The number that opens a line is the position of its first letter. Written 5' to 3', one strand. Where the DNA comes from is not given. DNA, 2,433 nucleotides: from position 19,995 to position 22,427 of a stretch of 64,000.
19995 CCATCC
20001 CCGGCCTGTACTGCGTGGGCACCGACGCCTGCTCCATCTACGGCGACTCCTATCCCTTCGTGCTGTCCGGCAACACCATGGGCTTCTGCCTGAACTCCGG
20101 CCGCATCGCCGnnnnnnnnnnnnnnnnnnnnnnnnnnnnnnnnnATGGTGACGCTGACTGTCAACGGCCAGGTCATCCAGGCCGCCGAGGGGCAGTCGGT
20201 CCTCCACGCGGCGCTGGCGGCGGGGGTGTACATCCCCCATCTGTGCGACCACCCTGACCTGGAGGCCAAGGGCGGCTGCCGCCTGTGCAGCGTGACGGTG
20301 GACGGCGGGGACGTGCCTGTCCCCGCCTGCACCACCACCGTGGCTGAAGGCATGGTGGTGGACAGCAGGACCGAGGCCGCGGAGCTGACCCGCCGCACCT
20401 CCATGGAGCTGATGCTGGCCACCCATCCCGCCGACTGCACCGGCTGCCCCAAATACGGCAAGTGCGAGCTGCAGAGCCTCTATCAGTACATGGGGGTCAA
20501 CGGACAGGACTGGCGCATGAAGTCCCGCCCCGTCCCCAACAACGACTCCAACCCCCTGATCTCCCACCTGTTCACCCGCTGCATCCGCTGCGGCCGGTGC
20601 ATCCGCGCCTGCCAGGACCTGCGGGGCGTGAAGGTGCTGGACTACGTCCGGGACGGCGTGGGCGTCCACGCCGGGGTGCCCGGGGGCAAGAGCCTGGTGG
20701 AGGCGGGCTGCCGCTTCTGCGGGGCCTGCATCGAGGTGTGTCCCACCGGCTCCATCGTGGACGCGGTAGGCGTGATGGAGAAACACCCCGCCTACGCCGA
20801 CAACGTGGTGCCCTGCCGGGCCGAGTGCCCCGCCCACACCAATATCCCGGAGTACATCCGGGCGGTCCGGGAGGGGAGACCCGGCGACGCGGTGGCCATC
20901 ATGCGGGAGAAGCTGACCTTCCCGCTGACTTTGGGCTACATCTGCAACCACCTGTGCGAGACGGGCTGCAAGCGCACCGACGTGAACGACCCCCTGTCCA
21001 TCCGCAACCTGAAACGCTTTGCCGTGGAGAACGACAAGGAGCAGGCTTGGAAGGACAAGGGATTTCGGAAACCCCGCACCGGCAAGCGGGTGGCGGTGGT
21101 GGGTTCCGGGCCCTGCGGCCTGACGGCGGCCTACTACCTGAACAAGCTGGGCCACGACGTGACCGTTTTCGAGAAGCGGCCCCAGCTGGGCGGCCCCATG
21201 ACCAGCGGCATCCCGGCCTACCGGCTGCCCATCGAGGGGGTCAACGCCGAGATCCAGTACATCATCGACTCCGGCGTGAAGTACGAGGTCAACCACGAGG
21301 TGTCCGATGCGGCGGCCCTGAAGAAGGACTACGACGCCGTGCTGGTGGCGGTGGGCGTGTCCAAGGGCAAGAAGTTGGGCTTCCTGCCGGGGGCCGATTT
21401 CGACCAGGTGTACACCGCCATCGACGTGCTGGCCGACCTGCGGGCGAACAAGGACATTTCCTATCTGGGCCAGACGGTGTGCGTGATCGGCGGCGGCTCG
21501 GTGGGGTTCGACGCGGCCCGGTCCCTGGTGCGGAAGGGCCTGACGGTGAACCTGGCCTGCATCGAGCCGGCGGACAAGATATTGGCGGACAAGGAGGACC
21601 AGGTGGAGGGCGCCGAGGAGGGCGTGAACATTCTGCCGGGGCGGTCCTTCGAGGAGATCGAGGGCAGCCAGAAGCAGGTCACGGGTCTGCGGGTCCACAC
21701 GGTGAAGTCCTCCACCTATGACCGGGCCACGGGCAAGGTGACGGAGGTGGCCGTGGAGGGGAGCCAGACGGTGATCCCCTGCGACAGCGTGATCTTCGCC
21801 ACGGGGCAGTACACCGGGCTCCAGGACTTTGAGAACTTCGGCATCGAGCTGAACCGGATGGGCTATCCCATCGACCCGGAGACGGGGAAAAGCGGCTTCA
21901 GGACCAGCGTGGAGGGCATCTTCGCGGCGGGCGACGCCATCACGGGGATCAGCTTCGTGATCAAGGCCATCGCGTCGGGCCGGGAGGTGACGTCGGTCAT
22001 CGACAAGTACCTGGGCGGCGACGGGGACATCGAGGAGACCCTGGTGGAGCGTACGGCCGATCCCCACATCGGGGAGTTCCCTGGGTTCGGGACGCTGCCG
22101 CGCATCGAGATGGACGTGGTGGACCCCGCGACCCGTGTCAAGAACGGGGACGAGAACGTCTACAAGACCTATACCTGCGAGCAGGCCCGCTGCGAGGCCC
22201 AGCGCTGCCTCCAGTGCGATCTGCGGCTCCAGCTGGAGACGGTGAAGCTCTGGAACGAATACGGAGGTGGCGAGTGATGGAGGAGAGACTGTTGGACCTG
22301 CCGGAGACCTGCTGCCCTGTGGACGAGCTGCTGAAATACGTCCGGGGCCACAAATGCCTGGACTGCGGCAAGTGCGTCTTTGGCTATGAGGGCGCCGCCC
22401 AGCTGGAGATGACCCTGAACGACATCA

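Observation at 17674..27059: Nine-gene operon joining a multi-cofactor reductase set to a carrier-protein / serine-hydrolase / phosphotransacylase / acyl-kinase cassette: candidate undescribed catabolic system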

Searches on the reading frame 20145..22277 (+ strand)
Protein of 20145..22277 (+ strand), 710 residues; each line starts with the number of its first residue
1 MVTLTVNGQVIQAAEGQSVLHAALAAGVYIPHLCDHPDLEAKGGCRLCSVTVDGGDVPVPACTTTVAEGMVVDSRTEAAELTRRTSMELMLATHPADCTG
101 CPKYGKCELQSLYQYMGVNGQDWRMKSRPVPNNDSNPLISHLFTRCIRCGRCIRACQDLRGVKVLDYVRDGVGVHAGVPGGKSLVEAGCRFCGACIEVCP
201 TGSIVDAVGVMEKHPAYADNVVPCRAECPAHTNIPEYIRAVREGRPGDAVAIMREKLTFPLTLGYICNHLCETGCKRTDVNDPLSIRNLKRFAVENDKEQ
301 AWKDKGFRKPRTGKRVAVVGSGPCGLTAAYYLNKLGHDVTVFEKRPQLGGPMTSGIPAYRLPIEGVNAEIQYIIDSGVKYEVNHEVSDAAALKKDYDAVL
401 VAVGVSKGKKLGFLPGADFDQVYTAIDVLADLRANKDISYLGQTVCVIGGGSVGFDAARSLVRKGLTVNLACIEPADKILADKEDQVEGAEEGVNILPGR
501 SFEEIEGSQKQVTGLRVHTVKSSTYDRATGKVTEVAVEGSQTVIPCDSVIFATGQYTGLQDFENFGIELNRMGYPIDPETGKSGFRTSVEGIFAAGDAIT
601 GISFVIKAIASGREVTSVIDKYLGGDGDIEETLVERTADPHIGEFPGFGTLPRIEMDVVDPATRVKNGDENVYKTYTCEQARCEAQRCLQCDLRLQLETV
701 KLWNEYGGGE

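Call 4: search_protein_families(library=pfam, proteins=[window:20145-22277:+], max_evalue=0.01)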
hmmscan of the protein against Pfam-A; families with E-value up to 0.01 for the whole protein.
window:20145-22277:+ (710 aa): 34 families (the best 25 are shown)
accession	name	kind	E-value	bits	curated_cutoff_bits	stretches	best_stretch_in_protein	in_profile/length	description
PF07992.20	Pyr_redox_2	-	5.7e-37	128.2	26.1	2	315-612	2-291/291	Pyridine nucleotide-disulphide oxidoreductase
PF13510.11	Fer2_4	-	9.9e-21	74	22.8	1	1-76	3-81/82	2Fe-2S iron-sulfur cluster binding domain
PF14691.11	Fer4_20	-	3.5e-16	59.4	25.8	1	223-300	31-111/113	Dihydroprymidine dehydrogenase domain II, 4Fe-4S cluster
PF00070.33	Pyr_redox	-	4.5e-16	59.6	22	2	315-349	1-35/82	Pyridine nucleotide-disulphide oxidoreductase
PF10588.14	NADH-G_4Fe-4S_3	-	1.2e-14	53.9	27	1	83-120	1-38/40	NADH-ubiquinone oxidoreductase-G iron-sulfur binding region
PF13738.12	Pyr_redox_3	-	5.7e-14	52.5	30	1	437-596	158-305/305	Pyridine nucleotide-disulphide oxidoreductase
PF13450.12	NAD_binding_8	-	8e-14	52.1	21.9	1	318-355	1-38/68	NAD(P)-binding Rossmann-like domain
PF01266.30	DAO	-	2.2e-12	47.6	27.9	1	315-350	1-36/353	FAD dependent oxidoreductase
PF12831.13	FAD_oxidored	-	4.9e-10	39.7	27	1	316-358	2-44/416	FAD dependent oxidoreductase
PF01946.23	Thi4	-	9.8e-10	38.5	26.2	1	316-385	20-89/235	Thi4 family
PF22117.2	Fer4_Nqo3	-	1e-08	35.6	27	1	137-204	2-66/67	NADH-quinone oxidoreductase subunit 3, ferredoxin-like domain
PF00111.32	Fer2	-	5.1e-08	33.2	21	1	5-66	2-58/77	2Fe-2S iron-sulfur cluster binding domain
PF01593.30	Amino_oxidase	-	8.6e-08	32.3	19.8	1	324-351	2-29/443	Flavin containing amine oxidoreductase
PF13237.11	Fer4_10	-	1.5e-07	31.7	25.5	1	143-200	6-53/53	4Fe-4S dicluster domain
PF01494.25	FAD_binding_3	-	2.5e-07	30.7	22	1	316-346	4-34/349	FAD binding domain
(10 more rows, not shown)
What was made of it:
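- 20145..22277 (+): C: NuoG-N-terminus (2Fe-2S and 4Fe-4S clusters) fused to a GltD/NfnB-like FAD/NAD(P)H oxidoreductase. Electron-input subunit. Fer2_4, NADH-G_4Fe-4S_3, Fer4_Nqo3, Fer4_20 and Pyr_redox_2 (call 4).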

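Call 5: search_protein_families(library=ncbifam, proteins=[window:20145-22277:+], max_evalue=0.01)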
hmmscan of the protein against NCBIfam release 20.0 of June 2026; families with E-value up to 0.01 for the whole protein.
window:20145-22277:+ (710 aa): 143 families (the best 25 are shown)
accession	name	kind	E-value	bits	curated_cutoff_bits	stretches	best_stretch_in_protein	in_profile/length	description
NF009410.0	PRK12771.1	subfamily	3.2e-117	392.4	516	1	212-691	38-511/566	NAD(P)-binding protein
NF009454.0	PRK12814.1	equivalog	4.9e-114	382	916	2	218-692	98-573/657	putative NADPH-dependent glutamate synthase small subunit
NF010590.0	PRK13984.1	equivalog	2.5e-80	270.4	946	2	224-624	198-607/611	putative oxidoreductase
TIGR03315.1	Se_ygfK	equivalog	6.1e-71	239.1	835.3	1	208-692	431-887/1012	putative selenate reductase subunit YgfK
TIGR01316.1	gltA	equivalog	1.2e-67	228.7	471.75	1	219-623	33-449/449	NADPH-dependent glutamate synthase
TIGR01318.1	gltD_gamma_fam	subfamily_domain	5.6e-62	209.8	482.95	1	223-623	49-465/467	glutamate synthase, small subunit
NF009414.0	PRK12778.1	equivalog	1.2e-60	205.6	1103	2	222-623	337-749/752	bifunctional dihydroorotate dehydrogenase B NAD binding subunit/NADPH-dependent glutamate synthase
TIGR01317.1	GOGAT_sm_gam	subfamily_domain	2.3e-57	195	447.7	1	224-627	52-482/485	glutamate synthase small subunit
NF009408.0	PRK12769.1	equivalog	5.1e-55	186.8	1003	1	224-624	236-652/659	formate-dependent uric acid utilization protein AegA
NF040763.1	FeFe_hydrog_A6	exception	9.6e-54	182.7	765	1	2-208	1-209/571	NADH-dependent [FeFe] hydrogenase, group A6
NF045663.1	diclust_near_Sec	equivalog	1.7e-49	168.7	530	2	219-407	15-201/759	pyridine nucleotide-disulfide oxidoreductase/dicluster-binding protein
TIGR01973.1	NuoG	equivalog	2.2e-46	158.9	470.05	1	4-208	1-202/606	NADH-quinone oxidoreductase subunit NuoG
NF009409.0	PRK12770.1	subfamily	4.6e-45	154.2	343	1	308-625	13-352/360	putative glutamate synthase subunit beta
NF009413.0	PRK12775.1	equivalog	1.8e-43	148.5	1895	1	223-624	340-755/1006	putative trifunctional 2-polyprenylphenol hydroxylase/glutamate synthase subunit beta/ferritin domain-containing protein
NF005745.0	PRK07569.1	equivalog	1.2e-42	146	333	1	2-216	4-222/238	bidirectional hydrogenase complex protein HoxU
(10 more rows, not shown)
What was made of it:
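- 20145..22277 (+): PRK12771 392 bits (call 5).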
